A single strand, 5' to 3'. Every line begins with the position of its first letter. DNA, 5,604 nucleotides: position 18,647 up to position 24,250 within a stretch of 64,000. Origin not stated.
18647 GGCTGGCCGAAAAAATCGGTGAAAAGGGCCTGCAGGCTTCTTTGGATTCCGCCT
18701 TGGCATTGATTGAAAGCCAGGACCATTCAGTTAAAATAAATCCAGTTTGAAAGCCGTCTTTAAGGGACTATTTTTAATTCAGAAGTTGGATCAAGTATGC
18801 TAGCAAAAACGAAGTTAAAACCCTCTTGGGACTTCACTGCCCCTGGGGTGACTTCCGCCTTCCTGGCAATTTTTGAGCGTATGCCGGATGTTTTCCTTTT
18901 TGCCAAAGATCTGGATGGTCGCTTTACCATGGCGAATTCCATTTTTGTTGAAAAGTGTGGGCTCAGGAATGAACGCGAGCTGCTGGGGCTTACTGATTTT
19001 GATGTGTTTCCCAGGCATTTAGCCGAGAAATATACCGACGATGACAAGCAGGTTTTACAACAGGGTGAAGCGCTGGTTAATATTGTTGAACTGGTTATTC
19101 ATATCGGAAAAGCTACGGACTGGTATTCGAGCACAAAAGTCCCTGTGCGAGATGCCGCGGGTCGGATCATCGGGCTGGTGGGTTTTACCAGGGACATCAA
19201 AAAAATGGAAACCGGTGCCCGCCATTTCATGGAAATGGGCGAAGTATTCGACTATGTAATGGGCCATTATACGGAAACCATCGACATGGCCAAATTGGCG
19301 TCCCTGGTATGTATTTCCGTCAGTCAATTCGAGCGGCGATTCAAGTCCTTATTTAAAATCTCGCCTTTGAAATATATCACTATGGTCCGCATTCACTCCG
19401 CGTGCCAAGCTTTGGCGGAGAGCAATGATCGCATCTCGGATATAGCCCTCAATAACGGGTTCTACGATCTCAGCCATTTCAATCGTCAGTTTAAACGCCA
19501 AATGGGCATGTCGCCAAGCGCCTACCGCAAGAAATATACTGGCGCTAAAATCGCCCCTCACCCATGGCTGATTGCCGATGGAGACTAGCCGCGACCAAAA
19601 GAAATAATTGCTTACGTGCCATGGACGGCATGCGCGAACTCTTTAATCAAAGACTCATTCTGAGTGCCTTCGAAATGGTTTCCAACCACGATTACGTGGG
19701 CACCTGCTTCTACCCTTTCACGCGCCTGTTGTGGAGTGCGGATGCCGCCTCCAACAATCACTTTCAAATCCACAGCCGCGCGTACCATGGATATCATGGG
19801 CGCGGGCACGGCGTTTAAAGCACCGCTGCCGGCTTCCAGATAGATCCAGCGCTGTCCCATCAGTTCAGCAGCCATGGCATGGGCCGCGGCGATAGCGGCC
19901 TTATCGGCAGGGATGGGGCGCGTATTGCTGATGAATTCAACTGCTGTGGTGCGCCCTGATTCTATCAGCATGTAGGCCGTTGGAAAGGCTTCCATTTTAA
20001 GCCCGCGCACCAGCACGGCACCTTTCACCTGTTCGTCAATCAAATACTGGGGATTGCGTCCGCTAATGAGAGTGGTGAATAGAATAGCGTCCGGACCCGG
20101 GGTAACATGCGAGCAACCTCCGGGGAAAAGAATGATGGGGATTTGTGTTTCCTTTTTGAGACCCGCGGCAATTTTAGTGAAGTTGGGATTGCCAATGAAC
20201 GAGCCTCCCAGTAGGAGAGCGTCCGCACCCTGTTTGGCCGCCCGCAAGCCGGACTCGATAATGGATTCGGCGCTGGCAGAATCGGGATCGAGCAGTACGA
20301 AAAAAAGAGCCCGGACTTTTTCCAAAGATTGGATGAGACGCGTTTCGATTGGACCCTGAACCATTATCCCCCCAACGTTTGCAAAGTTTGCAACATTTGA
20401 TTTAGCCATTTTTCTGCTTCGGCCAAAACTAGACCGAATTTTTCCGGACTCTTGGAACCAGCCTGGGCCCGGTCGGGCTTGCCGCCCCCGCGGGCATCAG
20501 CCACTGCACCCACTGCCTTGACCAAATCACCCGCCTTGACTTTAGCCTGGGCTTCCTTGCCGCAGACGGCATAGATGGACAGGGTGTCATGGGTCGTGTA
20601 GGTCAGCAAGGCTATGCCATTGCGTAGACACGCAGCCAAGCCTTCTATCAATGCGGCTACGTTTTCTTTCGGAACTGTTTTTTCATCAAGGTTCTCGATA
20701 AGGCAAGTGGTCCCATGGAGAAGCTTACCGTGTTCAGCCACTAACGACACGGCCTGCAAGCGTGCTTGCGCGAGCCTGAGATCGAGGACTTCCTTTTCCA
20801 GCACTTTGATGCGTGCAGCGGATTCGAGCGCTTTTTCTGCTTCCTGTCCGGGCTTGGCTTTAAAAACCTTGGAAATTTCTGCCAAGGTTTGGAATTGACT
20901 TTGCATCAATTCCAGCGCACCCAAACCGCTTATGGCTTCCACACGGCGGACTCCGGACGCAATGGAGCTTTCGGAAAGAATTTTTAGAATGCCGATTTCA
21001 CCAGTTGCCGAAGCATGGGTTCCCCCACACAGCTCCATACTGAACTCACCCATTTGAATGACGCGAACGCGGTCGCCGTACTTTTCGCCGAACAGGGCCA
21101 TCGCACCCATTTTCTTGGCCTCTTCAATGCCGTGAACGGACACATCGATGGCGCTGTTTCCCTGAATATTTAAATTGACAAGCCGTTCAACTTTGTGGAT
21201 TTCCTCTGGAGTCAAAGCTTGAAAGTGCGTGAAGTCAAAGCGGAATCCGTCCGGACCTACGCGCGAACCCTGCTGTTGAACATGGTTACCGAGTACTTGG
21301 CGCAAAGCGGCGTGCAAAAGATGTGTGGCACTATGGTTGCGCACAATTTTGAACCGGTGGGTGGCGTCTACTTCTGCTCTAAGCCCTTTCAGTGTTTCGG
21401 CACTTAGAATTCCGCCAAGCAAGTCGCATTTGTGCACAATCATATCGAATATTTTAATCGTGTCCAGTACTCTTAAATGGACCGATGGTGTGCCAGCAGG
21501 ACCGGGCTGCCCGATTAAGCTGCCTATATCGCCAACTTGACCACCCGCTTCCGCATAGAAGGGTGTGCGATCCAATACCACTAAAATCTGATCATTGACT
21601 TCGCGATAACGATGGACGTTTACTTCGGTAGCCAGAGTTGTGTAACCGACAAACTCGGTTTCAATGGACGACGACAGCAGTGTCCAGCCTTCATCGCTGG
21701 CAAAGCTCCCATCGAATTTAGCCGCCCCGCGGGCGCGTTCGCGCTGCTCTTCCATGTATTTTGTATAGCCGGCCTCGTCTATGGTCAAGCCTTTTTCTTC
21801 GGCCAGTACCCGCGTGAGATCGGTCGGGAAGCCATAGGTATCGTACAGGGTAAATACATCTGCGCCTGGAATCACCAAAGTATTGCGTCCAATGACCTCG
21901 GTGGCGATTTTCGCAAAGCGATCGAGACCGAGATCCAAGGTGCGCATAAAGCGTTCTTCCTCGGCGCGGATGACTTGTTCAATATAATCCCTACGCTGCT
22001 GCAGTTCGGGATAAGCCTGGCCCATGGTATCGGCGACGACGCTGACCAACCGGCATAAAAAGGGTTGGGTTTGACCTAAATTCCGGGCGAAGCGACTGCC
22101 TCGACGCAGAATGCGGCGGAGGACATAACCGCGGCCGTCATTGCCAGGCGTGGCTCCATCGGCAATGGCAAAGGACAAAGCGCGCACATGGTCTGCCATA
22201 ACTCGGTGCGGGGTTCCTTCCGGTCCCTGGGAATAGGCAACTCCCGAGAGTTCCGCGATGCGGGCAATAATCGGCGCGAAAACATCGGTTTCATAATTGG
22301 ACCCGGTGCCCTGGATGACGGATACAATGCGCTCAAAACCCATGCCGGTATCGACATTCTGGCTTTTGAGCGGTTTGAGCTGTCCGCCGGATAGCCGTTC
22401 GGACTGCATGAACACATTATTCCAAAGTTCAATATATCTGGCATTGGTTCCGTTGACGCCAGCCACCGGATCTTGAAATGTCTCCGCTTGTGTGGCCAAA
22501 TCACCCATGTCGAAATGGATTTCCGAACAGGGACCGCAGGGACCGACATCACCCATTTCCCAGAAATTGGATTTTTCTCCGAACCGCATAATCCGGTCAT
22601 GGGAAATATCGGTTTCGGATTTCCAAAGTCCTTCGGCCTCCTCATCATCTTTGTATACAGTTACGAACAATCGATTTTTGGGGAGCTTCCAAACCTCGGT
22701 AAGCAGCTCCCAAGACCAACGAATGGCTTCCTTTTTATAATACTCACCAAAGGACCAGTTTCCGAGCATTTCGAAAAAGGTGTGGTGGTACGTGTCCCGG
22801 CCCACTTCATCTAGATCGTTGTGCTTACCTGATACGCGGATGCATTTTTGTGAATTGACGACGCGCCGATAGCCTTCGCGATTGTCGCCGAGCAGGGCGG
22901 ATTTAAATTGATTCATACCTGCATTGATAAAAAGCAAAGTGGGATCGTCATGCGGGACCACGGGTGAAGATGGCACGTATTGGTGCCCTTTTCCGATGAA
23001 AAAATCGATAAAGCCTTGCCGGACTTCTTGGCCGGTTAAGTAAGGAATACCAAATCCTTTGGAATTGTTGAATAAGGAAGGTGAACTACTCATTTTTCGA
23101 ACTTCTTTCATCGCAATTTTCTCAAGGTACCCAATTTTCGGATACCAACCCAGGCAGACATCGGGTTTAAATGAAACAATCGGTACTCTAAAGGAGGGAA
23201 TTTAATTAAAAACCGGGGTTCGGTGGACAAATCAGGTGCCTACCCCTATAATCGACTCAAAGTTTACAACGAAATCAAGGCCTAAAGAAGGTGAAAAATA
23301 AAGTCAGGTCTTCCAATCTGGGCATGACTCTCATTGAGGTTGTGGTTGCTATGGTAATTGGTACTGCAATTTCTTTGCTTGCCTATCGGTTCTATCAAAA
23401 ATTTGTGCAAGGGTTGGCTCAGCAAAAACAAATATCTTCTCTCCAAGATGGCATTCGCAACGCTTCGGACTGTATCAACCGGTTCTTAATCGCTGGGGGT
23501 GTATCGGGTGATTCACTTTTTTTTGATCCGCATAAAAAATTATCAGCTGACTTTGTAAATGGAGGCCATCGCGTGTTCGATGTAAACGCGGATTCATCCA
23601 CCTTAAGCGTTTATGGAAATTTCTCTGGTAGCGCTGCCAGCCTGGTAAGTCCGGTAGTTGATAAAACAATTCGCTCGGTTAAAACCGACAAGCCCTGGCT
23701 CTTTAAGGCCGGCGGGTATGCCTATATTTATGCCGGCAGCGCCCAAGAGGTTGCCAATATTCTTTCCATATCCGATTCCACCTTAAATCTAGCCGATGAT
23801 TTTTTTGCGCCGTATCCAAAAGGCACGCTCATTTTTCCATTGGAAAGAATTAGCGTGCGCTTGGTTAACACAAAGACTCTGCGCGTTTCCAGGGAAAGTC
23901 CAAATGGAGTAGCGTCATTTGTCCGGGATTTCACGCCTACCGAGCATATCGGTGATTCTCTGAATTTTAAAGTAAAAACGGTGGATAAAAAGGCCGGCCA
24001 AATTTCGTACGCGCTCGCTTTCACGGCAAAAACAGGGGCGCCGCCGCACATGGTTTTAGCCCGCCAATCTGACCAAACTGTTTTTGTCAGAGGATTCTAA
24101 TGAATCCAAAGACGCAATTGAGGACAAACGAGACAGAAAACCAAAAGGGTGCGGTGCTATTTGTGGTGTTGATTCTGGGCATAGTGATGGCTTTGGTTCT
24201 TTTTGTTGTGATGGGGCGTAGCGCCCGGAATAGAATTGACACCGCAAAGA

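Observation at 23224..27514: Orphan three-gene pseudopilin operon with no assembly machinery nearby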

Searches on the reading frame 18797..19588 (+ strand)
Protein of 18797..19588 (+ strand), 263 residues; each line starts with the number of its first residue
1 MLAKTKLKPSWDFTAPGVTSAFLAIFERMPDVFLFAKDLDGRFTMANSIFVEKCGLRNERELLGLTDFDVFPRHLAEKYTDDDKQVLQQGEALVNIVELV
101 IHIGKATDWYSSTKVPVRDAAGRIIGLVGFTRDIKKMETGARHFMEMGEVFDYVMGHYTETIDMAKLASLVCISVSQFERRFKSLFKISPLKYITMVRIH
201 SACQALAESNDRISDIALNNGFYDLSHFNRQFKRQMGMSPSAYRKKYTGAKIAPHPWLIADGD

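Call 20: search_protein_families(library=pfam, proteins=[window:18797-19588:+], max_evalue=0.001)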
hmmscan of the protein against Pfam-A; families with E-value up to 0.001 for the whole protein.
window:18797-19588:+ (263 aa): 4 families
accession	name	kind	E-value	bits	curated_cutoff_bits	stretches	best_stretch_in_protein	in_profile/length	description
PF12833.13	HTH_18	-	7.4e-24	84.3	33.6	1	167-245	1-79/80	Helix-turn-helix domain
PF00165.29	HTH_AraC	-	4.7e-19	68.5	26.6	2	209-245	7-42/42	Bacterial regulatory helix-turn-helix proteins, AraC family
PF08448.16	PAS_4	-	1e-18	68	23.1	1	26-134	1-105/110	PAS fold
PF00989.32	PAS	-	0.00095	19.6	22.6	0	31-134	11-113/113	PAS fold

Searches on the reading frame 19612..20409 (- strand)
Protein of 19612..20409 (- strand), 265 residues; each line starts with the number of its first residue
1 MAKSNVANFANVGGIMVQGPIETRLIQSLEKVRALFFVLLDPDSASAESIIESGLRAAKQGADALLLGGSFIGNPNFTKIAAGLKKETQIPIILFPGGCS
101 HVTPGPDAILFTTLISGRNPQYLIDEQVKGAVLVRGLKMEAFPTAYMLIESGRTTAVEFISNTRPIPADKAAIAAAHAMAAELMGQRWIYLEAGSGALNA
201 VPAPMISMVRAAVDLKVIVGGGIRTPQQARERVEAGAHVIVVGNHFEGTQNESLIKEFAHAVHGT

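Call 20: search_protein_families(library=pfam, proteins=[window:19612-20409:-], max_evalue=0.001)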
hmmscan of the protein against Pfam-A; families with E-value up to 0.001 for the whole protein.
window:19612-20409:- (265 aa): 4 families
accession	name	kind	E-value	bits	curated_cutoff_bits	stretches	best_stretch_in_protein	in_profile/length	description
PF01884.23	PcrB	-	4.9e-43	147.6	23.9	1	33-260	7-224/226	PcrB family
PF00977.27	His_biosynth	-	1.4e-06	28.4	23.6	1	202-262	61-119/228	Histidine biosynthesis protein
PF04131.20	NanE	-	0.00015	21.5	27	1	213-262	143-190/192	Putative N-acetylmannosamine-6-phosphate epimerase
PF05690.20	ThiG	-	0.00068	19.5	23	0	203-262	164-224/247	Thiazole biosynthesis protein ThiG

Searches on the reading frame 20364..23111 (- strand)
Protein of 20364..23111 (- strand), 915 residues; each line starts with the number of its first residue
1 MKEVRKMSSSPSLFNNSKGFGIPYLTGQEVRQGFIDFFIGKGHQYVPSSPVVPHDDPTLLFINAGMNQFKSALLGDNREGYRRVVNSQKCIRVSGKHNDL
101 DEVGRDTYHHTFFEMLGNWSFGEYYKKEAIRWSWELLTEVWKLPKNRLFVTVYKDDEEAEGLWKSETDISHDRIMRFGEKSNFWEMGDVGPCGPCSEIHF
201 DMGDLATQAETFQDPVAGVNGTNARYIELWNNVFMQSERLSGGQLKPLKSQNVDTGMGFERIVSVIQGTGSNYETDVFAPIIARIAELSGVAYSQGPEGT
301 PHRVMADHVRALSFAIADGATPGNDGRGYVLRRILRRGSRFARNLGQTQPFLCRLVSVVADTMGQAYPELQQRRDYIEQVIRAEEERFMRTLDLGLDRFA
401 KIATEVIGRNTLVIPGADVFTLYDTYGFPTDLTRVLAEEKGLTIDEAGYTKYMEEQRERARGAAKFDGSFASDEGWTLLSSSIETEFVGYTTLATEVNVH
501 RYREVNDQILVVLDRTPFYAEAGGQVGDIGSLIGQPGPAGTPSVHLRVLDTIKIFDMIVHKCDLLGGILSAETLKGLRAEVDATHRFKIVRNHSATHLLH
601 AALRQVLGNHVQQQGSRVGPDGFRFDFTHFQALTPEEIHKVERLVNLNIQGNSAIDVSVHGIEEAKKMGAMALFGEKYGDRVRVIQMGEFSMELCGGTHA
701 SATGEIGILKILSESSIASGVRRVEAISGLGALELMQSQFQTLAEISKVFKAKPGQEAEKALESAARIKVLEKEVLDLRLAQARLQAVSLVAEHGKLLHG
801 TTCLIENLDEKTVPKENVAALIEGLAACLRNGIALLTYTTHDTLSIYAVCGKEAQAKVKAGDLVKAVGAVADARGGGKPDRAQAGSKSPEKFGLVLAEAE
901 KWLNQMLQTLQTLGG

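Call 80: search_protein_families(library=pfam, proteins=[window:20364-23111:-], max_evalue=0.00001)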
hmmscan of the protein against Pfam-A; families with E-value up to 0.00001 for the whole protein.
window:20364-23111:- (915 aa): 3 families
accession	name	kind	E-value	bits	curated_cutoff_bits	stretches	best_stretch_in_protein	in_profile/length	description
PF01411.24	tRNA-synt_2c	-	3.3e-190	633.7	30.3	1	29-570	1-539/552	tRNA synthetases class II (A)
PF07973.19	tRNA_SAD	-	4.3e-17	62.2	24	1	682-725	1-44/44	Threonyl and Alanyl tRNA synthetase second additional domain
PF02272.25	DHHA1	-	5.5e-07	30.4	25.9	1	810-904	10-101/102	DHHA1 domain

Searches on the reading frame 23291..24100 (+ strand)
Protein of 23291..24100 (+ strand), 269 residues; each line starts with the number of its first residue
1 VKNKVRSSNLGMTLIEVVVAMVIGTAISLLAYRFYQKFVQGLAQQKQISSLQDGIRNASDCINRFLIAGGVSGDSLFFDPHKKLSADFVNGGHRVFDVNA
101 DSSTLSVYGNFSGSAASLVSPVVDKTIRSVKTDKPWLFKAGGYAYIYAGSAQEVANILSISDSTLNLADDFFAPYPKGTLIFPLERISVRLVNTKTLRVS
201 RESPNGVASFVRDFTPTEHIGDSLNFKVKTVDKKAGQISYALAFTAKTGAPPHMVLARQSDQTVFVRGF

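Call 3: search_protein_families(library=pfam, proteins=[window:23291-24100:+], max_evalue=1)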
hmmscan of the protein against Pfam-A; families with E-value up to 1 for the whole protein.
window:23291-24100:+ (269 aa): 2 families
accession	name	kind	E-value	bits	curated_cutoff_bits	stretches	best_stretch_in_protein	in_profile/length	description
PF07963.17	N_methyl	-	2.5e-05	24.1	21.2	1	7-32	2-27/27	Prokaryotic N-terminal methylation motif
PF03222.19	Trp_Tyr_perm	-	0.081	12.5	22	1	16-52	215-251/393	Tryptophan/tyrosine permease family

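Call 4: search_protein_families(library=ncbifam, proteins=[window:23291-24100:+], max_evalue=1)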
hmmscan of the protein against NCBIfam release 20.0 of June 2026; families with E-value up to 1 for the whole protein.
window:23291-24100:+ (269 aa): 10 families
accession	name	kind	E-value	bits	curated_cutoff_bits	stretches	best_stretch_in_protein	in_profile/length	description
NF007848.0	PRK10557.1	equivalog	2.4e-05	23.7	120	1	3-63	4-64/192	prepilin peptidase-dependent protein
TIGR02532.1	IV_pilin_GFxxxE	domain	0.00024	20.8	16.3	1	11-32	3-24/24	prepilin-type N-terminal cleavage/methylation domain-containing protein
TIGR00837.1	araaP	subfamily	0.023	14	350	1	15-53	209-247/381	aromatic amino acid transporter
NF005973.0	PRK08059.1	equivalog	0.027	14.6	148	1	209-247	43-81/123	S1 domain-containing post-transcriptional regulator GSP13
TIGR01711.1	gspJ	equivalog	0.031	14.1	64.85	1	11-40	2-31/192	type II secretion system minor pseudopilin GspJ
TIGR01707.1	gspI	equivalog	0.071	13.6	44.35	1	11-37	1-27/101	type II secretion system minor pseudopilin GspI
NF007800.0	PRK10506.1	equivalog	0.11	12.3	158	1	7-51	6-50/163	prepilin peptidase-dependent protein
NF040557.1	CAS_Csx27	equivalog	0.16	12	65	1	8-66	40-95/223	type VI-B CRISPR accessory protein Csx27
TIGR02523.1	type_IV_pilV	equivalog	0.17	12.4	52.2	1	10-31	2-22/139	type IV pilus modification protein PilV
NF007862.0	PRK10574.1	equivalog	0.21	11.7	138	1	9-43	4-38/145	prepilin peptidase-dependent pilin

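Call 48: search_solved_structures(query=A3, max_evalue=10, show_alignments=2)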
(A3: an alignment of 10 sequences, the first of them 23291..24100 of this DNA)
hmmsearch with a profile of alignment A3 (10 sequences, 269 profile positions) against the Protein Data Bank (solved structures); distinct sequences matched with E-value up to 10: 8.
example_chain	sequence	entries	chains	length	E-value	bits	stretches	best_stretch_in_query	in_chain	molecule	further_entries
9laa_A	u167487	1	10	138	0.00065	22.1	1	5-64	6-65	Type IV pilin protein PilA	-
2k4k_A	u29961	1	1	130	0.043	16.1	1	207-250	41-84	General stress protein 13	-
9egp_A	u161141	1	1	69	0.064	15.5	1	6-39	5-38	Geopilin domain 1 protein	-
7tgg_A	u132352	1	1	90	0.18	14.1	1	5-38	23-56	Geopilin domain 1 protein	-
8tum_e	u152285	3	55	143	0.3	13.3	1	13-50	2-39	Type IV major pilin protein PilA | Pilin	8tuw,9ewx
1oqw_A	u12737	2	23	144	0.35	13.1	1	13-51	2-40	Fimbrial protein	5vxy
8tob_GA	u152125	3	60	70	0.44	12.8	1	13-47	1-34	Fimbrial protein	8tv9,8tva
2jmr_A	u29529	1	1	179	0.97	11.7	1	228-269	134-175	fimF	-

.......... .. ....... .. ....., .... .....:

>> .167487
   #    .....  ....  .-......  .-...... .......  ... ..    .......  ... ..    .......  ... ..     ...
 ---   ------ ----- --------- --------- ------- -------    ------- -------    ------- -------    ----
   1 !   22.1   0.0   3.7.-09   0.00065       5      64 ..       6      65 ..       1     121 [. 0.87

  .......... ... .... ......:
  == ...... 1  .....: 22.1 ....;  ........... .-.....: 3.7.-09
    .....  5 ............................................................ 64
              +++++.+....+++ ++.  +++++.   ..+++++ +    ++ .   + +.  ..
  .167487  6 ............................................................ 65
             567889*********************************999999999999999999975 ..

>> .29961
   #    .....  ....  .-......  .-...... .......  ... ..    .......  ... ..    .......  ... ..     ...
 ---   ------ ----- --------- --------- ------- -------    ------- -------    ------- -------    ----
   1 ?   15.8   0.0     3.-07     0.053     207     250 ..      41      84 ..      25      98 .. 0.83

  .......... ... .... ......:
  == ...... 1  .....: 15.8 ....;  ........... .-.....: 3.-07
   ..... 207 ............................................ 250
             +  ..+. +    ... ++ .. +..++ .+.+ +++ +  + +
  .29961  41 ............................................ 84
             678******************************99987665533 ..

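Call 59: find_homologous_proteins(query=A3, max_evalue=0.001)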
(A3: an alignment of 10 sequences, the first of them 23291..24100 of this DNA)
Query A3 (10 sequences) (269 aa, profile of the alignment): 68 proteins with E <= 0.001 among 8000 candidates.
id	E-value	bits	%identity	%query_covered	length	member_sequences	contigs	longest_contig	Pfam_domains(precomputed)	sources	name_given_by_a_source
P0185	1.3e-139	482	58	100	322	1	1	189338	PF07963.18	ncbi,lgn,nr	ncbi:MAG: hypothetical protein JWP91_2986 [Fibrobacteres bacterium]|nr:hypothetical protein [Fibroba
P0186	1.6e-139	482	69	96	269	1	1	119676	-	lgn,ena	-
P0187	1.4e-138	478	61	100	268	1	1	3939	PF07963.18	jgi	jgi:prepilin-type N-terminal cleavage/methylation domain-containing protein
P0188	2.9e-138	477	94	100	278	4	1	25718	PF07963.18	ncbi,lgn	-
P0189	7.9e-137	473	62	96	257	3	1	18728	-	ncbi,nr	ncbi:MAG: hypothetical protein JWO30_1733 [Fibrobacteres bacterium]|nr:hypothetical protein [Fibroba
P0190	9.1e-137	473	61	99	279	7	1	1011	PF07963.18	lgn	-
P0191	1.9e-136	471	64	97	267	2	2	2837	PF07963.18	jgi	jgi:prepilin-type N-terminal cleavage/methylation domain-containing protein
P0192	3.3e-136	471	68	96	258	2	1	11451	-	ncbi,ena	-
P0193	3.7e-135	467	58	97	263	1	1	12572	PF07963.18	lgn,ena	-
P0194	5.0e-135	467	61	95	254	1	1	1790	-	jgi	jgi:hypothetical protein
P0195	6.0e-135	467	59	100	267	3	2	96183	-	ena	-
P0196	6.3e-135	467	62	100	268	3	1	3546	PF07963.18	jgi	jgi:prepilin-type N-terminal cleavage/methylation domain-containing protein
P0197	6.9e-135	466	60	96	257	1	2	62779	-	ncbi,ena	-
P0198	2.5e-134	465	63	96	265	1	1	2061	PF07963.18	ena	-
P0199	8.7e-134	463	64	96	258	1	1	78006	-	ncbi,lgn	-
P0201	1.7e-133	462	61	96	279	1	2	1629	PF07963.18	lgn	-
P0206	2.4e-131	455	60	96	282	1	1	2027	PF07963.18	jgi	jgi:prepilin-type N-terminal cleavage/methylation domain-containing protein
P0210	3.1e-130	451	67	100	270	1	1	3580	PF07963.18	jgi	jgi:type II secretory pathway pseudopilin PulG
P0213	6.5e-129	447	60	96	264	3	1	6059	PF07963.18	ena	-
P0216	3.5e-127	441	64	100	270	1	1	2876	PF07963.18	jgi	jgi:prepilin-type N-terminal cleavage/methylation domain-containing protein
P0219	1.6e-126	439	62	96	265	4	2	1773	PF07963.18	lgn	-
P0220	3.0e-126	438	48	96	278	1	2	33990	PF07963.18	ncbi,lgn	-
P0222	1.5e-125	436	59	96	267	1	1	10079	PF07963.18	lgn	-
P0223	3.6e-124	431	45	96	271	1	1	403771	PF07963.18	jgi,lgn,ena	-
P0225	9.4e-123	427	58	96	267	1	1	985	PF07963.18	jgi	jgi:prepilin-type N-terminal cleavage/methylation domain-containing protein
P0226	1.1e-122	426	48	96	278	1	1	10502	PF07963.18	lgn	-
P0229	6.9e-122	424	60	96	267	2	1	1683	PF07963.18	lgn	-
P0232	5.5e-121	421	57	96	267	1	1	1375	PF07963.18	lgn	-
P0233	3.1e-120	418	56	97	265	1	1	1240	PF07963.18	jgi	jgi:prepilin-type N-terminal cleavage/methylation domain-containing protein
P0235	1.7e-119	416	58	92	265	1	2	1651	PF07963.18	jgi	jgi:prepilin-type N-terminal cleavage/methylation domain-containing protein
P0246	2.8e-109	382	46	98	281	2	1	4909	PF07963.18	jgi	jgi:prepilin-type N-terminal cleavage/methylation domain-containing protein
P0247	7.7e-109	381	47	98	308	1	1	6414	PF07963.18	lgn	-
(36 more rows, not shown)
